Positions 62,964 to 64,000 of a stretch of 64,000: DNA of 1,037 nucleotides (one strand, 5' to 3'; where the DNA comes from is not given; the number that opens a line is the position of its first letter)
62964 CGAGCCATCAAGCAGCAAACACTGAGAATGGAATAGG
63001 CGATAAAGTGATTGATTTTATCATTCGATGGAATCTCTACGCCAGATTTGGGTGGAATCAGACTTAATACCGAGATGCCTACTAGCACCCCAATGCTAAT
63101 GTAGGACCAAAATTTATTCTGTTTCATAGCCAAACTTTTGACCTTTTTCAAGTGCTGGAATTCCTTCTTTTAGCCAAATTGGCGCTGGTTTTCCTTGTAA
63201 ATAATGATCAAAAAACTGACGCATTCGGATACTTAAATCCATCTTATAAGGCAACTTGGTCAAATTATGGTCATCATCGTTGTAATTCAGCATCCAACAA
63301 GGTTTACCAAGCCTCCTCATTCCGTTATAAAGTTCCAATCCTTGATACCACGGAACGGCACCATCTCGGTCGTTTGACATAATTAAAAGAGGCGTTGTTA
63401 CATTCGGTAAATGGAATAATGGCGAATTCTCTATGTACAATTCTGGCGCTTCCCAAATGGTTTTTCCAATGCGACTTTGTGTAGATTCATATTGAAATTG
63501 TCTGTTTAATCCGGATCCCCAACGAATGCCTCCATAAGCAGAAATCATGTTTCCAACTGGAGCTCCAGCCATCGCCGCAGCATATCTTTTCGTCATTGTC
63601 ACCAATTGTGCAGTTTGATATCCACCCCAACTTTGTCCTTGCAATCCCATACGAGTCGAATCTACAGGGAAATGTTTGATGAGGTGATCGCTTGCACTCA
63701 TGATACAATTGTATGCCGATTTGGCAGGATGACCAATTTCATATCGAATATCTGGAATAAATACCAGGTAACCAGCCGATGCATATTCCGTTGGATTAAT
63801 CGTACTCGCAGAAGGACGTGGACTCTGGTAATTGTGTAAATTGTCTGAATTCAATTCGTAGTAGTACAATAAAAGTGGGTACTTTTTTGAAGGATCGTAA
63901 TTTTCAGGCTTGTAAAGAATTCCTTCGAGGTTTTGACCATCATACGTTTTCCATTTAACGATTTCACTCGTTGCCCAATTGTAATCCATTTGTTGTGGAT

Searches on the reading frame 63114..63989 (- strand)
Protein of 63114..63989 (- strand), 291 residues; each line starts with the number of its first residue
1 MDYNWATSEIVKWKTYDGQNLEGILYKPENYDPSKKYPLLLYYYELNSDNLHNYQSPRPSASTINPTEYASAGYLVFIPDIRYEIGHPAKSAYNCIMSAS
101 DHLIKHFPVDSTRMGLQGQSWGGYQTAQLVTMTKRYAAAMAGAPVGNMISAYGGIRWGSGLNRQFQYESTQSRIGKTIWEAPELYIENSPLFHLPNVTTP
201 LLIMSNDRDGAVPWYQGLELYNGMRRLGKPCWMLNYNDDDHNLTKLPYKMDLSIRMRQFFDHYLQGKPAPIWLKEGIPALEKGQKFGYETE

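Call 71: search_protein_families(library=pfam, proteins=[window:63114-63989:-], max_evalue=0.00001)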
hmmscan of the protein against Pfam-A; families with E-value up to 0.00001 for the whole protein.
window:63114-63989:- (291 aa): 2 families
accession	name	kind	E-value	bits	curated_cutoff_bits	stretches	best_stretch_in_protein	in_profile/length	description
PF00326.27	Peptidase_S9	-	1.3e-21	77.5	22.6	1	96-266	48-212/213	Prolyl oligopeptidase family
PF20434.5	BD-FAE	-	6.1e-06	26.3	26.8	0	67-222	41-213/215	BD-FAE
